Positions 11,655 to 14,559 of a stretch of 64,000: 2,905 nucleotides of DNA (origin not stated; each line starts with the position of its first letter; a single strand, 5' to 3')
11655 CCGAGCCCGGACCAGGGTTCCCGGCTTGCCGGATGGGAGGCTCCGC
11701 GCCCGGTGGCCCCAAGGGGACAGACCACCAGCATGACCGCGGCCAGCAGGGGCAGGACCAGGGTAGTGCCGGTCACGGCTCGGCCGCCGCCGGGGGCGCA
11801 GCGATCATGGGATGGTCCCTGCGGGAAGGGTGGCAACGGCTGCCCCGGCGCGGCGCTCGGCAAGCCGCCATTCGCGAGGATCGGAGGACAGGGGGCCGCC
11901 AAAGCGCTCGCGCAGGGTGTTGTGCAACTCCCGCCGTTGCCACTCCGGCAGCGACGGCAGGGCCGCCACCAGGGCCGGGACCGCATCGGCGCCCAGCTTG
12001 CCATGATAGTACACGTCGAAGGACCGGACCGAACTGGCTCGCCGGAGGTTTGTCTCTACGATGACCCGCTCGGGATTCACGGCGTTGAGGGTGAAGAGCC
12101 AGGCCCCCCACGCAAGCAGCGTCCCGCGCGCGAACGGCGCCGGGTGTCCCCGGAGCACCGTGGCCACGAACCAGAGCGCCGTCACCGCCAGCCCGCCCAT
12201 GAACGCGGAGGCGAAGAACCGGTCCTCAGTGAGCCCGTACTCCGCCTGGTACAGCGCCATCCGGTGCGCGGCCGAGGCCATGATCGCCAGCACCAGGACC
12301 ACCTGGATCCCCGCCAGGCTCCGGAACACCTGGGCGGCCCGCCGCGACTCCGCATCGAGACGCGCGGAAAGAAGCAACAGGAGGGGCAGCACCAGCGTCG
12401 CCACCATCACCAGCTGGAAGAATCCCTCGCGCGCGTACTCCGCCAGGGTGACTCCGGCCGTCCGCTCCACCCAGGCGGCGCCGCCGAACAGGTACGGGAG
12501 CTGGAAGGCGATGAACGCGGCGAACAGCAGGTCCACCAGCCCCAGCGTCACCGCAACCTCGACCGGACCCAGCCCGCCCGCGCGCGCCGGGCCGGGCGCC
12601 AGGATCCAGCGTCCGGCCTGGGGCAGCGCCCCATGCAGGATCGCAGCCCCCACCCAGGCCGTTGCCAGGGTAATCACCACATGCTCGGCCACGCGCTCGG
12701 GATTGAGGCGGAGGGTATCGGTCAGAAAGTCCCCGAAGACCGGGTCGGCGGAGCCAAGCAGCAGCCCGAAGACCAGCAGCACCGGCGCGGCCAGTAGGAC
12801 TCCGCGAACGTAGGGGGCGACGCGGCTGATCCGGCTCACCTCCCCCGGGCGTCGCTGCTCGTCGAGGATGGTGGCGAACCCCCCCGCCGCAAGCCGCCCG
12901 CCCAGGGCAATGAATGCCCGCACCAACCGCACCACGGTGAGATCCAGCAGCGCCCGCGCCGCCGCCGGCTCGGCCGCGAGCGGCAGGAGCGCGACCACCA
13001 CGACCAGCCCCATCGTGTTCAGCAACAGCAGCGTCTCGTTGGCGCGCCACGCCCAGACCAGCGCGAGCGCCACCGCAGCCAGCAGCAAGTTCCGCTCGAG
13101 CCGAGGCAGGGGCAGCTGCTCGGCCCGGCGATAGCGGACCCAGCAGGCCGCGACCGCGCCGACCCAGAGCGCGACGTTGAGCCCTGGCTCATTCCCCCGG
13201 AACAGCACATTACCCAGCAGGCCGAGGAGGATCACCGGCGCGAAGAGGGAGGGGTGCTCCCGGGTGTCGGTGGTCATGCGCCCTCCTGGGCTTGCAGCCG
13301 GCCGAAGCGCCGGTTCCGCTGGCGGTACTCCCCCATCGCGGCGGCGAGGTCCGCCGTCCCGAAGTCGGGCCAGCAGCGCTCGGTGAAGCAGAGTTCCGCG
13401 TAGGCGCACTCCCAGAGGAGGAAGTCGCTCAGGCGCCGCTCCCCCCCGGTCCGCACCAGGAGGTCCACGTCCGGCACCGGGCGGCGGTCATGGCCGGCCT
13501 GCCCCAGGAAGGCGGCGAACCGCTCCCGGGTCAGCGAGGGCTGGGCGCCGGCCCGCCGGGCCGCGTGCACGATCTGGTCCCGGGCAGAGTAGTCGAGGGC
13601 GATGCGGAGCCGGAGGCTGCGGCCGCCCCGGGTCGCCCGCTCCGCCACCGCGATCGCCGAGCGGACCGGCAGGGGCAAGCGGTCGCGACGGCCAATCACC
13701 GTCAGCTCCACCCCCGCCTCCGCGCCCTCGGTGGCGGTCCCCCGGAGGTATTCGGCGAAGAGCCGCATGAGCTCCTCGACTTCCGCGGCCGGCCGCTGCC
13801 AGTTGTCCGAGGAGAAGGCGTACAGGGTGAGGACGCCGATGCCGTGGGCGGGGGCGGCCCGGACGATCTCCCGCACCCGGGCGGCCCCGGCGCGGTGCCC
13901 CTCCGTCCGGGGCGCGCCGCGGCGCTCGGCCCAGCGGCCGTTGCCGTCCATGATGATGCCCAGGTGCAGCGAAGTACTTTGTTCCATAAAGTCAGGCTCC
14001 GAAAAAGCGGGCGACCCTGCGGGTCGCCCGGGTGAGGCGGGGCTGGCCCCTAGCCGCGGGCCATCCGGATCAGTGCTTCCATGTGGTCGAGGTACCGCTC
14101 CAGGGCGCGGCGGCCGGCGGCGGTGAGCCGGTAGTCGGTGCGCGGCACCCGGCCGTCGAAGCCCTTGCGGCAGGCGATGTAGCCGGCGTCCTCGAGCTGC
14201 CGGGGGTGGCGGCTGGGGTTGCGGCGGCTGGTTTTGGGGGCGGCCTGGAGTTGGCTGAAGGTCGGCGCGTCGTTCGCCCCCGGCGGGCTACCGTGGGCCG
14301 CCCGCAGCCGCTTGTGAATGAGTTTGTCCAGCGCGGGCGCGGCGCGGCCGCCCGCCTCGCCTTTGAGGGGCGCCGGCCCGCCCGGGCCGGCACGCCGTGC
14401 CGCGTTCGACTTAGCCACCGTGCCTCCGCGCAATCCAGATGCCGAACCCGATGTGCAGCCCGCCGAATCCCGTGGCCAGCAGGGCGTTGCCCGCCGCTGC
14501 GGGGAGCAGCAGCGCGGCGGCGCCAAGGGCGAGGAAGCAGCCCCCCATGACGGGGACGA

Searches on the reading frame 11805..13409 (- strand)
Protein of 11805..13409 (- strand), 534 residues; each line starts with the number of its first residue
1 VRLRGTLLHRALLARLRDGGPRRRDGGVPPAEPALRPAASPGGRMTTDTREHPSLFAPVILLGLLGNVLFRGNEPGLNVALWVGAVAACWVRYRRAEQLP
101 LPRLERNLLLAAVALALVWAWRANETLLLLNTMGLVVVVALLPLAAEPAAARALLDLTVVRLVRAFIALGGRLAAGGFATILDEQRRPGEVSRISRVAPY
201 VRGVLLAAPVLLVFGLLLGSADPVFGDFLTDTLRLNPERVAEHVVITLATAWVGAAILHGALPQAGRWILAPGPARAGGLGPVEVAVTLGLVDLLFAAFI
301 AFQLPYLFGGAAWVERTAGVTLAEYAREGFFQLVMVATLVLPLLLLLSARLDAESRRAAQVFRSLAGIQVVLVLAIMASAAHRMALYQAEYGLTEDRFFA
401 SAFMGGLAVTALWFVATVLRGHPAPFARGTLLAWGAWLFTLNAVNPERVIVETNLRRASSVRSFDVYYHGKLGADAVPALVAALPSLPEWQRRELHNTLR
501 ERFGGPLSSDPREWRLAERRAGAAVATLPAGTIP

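Call 9: search_protein_families(library=pfam, proteins=[window:11805-13409:-], max_evalue=0.01)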
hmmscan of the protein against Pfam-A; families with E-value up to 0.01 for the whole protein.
window:11805-13409:- (534 aa): 1 family
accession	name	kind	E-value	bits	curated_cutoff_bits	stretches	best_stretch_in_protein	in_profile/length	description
PF13687.11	DUF4153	-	2.3e-69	234.8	27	1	110-481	2-371/373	Domain of unknown function (DUF4153)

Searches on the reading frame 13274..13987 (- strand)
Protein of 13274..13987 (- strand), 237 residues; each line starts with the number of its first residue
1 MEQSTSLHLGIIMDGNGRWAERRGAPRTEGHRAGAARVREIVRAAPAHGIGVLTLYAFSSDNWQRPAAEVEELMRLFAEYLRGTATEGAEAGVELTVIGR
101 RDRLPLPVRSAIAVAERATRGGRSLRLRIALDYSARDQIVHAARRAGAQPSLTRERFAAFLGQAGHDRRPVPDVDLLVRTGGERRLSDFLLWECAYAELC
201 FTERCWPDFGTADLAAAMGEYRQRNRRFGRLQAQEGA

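Call 9: search_protein_families(library=pfam, proteins=[window:13274-13987:-], max_evalue=0.01)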
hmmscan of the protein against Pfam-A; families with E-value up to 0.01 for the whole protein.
window:13274-13987:- (237 aa): 1 family
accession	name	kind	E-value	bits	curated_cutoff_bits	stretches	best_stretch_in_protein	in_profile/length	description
PF01255.24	Prenyltransf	-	1e-70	238.2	27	1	12-229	1-219/219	Putative undecaprenyl diphosphate synthase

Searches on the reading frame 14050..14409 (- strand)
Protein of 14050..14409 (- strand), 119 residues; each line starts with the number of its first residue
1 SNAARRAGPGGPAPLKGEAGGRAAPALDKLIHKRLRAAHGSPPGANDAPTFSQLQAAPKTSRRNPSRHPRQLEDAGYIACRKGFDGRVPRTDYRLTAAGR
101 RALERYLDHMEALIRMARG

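Call 37: search_protein_families(library=pfam, proteins=[window:14050-14409:-], max_evalue=0.01)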
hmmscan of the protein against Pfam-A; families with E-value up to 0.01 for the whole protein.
window:14050-14409:- (119 aa): 4 families
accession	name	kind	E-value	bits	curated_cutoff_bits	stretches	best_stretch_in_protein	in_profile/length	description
PF13601.12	HTH_34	-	2.4e-15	56.9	27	1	46-114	12-80/80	Winged helix DNA-binding domain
PF03551.20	PadR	-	0.0023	18.3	27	1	71-104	40-74/75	Transcriptional regulator PadR-like family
PF01638.23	HxlR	-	0.0049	17.1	20.8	1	51-114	21-83/91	HxlR-like helix-turn-helix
PF25213.1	HVO_A0261_N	-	0.0077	16.5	35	0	52-114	28-82/86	HVO_A0261 N-terminal domain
